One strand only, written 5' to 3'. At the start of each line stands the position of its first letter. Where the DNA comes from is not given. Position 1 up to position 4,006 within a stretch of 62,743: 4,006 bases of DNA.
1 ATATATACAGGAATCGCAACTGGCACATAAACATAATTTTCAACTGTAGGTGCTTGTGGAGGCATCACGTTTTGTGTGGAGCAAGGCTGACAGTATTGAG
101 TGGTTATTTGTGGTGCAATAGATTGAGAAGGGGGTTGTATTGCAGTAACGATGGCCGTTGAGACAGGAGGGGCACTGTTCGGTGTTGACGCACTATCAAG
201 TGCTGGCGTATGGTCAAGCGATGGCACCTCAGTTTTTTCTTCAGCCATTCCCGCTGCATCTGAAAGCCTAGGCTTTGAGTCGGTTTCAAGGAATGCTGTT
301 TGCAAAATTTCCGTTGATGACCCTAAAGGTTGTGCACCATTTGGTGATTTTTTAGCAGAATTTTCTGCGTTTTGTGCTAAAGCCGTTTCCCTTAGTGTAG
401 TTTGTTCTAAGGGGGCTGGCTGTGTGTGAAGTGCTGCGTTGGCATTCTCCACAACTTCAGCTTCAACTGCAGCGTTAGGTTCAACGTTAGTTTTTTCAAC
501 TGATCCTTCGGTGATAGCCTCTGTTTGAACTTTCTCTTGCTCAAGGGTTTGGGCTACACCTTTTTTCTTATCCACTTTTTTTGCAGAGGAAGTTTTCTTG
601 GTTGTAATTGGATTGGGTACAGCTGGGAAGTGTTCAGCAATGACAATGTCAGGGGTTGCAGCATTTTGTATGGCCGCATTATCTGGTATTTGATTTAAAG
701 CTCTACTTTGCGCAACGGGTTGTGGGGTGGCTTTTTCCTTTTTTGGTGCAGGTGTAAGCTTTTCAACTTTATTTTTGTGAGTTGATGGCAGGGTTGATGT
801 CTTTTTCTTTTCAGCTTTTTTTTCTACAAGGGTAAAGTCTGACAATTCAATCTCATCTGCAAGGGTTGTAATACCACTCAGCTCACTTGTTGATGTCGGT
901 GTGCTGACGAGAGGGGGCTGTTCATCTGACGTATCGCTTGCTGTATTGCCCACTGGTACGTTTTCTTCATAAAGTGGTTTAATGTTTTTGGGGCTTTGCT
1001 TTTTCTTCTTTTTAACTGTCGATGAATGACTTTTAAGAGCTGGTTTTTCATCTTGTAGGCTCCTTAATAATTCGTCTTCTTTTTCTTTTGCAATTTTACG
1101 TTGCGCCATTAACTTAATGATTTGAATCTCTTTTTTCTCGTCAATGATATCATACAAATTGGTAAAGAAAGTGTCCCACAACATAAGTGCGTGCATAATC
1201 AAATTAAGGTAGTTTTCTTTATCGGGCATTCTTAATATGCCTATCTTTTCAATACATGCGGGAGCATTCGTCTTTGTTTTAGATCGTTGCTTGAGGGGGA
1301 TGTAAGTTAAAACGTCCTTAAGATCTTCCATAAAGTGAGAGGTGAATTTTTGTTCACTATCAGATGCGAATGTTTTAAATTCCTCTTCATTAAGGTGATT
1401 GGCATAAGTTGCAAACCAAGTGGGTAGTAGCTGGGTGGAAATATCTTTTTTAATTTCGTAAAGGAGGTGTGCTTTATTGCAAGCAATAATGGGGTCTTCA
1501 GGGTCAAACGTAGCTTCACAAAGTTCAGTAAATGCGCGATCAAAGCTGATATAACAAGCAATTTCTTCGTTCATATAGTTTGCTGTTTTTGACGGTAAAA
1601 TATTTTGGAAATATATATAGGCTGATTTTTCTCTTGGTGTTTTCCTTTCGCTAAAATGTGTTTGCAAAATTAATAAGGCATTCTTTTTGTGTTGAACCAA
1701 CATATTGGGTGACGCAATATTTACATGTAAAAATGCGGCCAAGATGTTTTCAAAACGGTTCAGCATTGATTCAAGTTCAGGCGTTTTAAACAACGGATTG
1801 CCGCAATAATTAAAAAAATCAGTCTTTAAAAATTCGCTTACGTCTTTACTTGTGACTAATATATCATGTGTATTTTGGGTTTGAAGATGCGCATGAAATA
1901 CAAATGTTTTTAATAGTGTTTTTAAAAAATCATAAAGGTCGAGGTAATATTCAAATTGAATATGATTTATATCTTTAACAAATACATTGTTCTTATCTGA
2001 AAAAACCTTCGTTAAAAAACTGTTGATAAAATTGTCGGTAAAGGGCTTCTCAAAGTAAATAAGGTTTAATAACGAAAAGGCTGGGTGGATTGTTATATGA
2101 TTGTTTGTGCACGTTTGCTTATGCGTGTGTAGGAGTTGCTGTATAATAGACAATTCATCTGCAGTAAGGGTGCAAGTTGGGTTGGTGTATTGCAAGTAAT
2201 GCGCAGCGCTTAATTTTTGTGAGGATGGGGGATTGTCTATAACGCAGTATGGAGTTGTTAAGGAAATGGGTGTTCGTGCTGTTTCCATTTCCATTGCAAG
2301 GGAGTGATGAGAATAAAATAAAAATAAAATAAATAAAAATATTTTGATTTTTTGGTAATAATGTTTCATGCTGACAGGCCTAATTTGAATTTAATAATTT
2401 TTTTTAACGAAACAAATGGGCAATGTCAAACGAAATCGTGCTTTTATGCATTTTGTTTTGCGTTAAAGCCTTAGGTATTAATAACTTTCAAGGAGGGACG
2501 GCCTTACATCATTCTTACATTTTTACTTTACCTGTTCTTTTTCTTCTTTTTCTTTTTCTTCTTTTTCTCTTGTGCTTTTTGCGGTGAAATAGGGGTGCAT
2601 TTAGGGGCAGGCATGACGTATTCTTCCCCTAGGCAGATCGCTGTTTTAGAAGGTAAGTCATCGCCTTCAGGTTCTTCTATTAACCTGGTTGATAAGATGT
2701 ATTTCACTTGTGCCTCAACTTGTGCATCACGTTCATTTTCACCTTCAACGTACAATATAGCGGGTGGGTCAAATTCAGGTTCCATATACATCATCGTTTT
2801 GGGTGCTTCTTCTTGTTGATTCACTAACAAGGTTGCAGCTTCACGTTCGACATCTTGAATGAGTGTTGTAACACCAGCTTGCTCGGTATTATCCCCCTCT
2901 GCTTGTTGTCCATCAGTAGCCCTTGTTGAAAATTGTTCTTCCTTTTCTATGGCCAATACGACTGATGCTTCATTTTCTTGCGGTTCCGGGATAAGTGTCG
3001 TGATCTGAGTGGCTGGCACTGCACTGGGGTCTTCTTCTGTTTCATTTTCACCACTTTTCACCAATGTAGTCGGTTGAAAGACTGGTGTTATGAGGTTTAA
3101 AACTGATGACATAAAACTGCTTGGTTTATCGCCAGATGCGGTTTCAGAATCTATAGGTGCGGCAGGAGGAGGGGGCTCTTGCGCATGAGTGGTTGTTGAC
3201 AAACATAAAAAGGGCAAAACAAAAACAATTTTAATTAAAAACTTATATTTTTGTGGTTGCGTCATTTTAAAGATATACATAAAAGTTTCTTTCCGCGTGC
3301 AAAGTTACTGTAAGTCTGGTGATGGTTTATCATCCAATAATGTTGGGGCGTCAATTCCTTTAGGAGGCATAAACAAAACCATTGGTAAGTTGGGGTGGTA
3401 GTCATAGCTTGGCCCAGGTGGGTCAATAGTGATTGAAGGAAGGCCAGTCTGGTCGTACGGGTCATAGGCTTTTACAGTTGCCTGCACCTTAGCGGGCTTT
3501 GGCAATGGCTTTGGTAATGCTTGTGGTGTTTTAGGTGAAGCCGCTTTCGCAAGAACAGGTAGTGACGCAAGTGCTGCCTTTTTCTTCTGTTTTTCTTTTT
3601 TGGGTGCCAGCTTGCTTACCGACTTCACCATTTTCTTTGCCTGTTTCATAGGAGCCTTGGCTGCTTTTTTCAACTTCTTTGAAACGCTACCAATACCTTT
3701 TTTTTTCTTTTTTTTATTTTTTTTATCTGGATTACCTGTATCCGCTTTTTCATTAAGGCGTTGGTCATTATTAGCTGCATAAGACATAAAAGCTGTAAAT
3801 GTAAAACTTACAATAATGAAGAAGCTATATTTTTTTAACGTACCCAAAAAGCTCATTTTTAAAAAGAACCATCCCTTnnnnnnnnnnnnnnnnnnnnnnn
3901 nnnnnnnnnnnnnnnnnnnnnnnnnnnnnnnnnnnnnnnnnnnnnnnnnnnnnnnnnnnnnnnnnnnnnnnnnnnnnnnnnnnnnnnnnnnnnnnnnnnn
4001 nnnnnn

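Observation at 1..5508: Co-directional array of five genes encoding signal-peptide proteins of extreme low complexity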

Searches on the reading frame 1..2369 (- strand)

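Call 5: search_protein_families(library=pfam, proteins=[window:1-2369:-], max_evalue=1)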
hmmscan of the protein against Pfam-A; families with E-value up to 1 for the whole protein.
window:1-2369:- (789 aa): 0 families

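Call 6: search_protein_families(library=ncbifam, proteins=[window:1-2369:-], max_evalue=1)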
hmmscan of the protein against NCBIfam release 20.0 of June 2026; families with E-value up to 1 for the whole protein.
window:1-2369:- (789 aa): 0 families

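Call 12: find_homologous_proteins(query=window:1-2369:-, max_evalue=0.001)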
Query window:1-2369:-: 8000 candidates shared short words with the query, none scored E <= 0.001.

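Call 69: search_protein_families(library=phrogs, proteins=[window:1-2369:-], max_evalue=0.01)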
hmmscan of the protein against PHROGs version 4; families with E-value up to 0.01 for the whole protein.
window:1-2369:- (789 aa): 0 families

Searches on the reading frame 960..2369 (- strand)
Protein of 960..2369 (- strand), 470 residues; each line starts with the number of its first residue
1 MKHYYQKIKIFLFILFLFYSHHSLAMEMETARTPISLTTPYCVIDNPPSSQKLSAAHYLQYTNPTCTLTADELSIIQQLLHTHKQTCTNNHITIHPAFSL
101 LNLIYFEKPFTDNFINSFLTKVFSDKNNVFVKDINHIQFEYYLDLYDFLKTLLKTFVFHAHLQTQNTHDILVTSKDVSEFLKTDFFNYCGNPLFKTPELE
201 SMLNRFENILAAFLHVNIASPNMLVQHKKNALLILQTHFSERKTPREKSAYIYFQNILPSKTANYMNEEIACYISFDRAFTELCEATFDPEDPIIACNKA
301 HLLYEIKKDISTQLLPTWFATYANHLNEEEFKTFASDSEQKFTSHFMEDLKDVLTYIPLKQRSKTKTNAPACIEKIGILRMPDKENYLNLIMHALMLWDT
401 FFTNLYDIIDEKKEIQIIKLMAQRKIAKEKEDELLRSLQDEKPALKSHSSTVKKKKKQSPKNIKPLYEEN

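Call 32: predict_structure(protein=window:960-2297:-)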
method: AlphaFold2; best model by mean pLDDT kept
length: 446 residues; sequences in the alignment: 1
mean_pLDDT: 36.3   pTM: 0.21
mean pLDDT of the five models: 36.3, 34.3, 33.7, 32.1, 28.8
residues with pLDDT >= 90: 0; 70-90: 16; 50-70: 9; < 50: 421
segments of 3 or more residues with pLDDT < 50: 1-302, 304-397, 421-437, 439-446
pLDDT, mean of each block of 10 residues (from residue 1): 31 29 34 32 35 34 26 27 31 33 29 27 38 32 29 37 32 37 37 28 27 30 30 29 27 31 36 40 37 37 44 38 38 33 36 33 36 40 45 48 80 69 47 44 40
secondary structure, 60 per line:
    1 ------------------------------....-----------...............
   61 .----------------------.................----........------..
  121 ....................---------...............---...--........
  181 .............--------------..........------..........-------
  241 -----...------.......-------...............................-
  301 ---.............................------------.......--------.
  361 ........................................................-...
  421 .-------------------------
elements in order: H31-34 H46-61 H84-100 H105-112 H119-140 H150-164 H173-193 E208-217 E224-233 E246-248 H255-261 H269-299 H304-332 H345-351 H360-416 H418-421

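Call 34: search_protein_representatives(protein=window:960-2369:-)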
Query: 470 residues. Proteins with E-value up to 0.001 (for the whole library): 0; up to 1e-10: 0; up to 1e-30: 0. The best 0 are listed.

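Call 35: find_related_loci(query=window:960-2369:-, collection=metagenome_contigs, flank=10000)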
Query window:960-2369:- (470 aa) in metagenome_contigs; peptide patterns used: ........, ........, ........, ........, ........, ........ (x = any residue, [..] = any of these).
40 stretches matched a pattern, but none encodes a relative of the query by tblastn (E <= 1e-3).

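Call 53: search_solved_structures(query=window:960-2369:-, max_evalue=1)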
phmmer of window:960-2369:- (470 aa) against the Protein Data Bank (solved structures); distinct sequences matched with E-value up to 1: 2.
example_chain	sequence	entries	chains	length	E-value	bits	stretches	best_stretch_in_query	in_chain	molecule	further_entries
8v4w_A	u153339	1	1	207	0.072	15.3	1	278-365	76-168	Secreted protein 1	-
8g9a_A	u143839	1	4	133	0.82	11.8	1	175-228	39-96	a resurrected ancestor (AncRNase) of the pancreatic-type RNases 2 and 3 sub-families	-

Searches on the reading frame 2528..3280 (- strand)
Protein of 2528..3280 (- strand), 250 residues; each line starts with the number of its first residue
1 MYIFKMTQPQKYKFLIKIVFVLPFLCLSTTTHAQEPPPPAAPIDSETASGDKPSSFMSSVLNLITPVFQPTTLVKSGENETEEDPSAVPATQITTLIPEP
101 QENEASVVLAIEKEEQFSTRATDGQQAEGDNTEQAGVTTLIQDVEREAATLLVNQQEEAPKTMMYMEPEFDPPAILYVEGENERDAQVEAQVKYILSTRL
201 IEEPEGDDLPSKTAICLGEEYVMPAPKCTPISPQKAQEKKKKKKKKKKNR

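Call 5: search_protein_families(library=pfam, proteins=[window:2528-3280:-], max_evalue=1)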
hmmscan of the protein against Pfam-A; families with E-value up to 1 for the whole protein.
window:2528-3280:- (250 aa): 0 families

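Call 6: search_protein_families(library=ncbifam, proteins=[window:2528-3280:-], max_evalue=1)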
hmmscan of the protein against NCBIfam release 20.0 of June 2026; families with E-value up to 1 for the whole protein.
window:2528-3280:- (250 aa): 0 families

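Call 54: search_solved_structures(query=window:2528-3280:-, max_evalue=1)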
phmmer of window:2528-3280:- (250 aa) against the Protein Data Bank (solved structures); distinct sequences matched with E-value up to 1: 0.

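Call 69: search_protein_families(library=phrogs, proteins=[window:2528-3280:-], max_evalue=0.01)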
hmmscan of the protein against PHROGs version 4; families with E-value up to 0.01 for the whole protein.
window:2528-3280:- (250 aa): 0 families

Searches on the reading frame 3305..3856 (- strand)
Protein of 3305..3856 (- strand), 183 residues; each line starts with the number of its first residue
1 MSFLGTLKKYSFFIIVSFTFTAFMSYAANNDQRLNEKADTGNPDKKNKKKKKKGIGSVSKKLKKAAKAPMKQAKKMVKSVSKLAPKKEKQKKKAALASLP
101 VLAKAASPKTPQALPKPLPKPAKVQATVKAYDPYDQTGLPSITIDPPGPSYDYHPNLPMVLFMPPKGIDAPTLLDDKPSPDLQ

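Call 5: search_protein_families(library=pfam, proteins=[window:3305-3856:-], max_evalue=1)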
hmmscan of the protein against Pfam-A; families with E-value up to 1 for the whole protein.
window:3305-3856:- (183 aa): 3 families
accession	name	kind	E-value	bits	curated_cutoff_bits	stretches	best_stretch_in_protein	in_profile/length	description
PF01499.21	Herpes_UL25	-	0.032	13.2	25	1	58-159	54-155/555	Herpesvirus UL25 family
PF12485.14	SPIDER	-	0.3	12.3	25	1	26-92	20-88/156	SLy Proteins Associated Disordered Region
PF09739.14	MCM_bind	-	0.38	9.6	25.6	1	42-139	121-212/577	Mini-chromosome maintenance replisome factor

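Call 6: search_protein_families(library=ncbifam, proteins=[window:3305-3856:-], max_evalue=1)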
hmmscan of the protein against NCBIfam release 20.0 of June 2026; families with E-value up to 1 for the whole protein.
window:3305-3856:- (183 aa): 2 families
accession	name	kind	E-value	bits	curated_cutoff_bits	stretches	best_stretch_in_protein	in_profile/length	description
TIGR03274.1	methan_mark_7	hypoth_equivalog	0.15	11.1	349.15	1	41-105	161-229/302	methanogenesis marker 7 protein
TIGR03719.1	ABC_ABC_ChvD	subfamily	0.65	8.5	806.75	1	23-95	236-308/552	energy-dependent translational throttle protein EttA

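Call 56: search_solved_structures(query=A2, max_evalue=1)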
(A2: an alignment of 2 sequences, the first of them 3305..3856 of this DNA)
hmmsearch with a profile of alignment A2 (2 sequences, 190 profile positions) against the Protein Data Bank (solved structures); distinct sequences matched with E-value up to 1: 0.

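Call 68: find_related_loci(query=A2, collection=viral_contigs, flank=5000)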
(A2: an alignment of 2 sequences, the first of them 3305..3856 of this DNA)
Query A2 (183 aa) in viral_contigs; peptide patterns used: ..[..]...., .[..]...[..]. (x = any residue, [..] = any of these).
600 stretches matched a pattern, but none encodes a relative of the query by tblastn (E <= 1e-3).

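Call 69: search_protein_families(library=phrogs, proteins=[window:3305-3856:-], max_evalue=0.01)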
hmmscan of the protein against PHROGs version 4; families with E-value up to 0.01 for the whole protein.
window:3305-3856:- (183 aa): 0 families
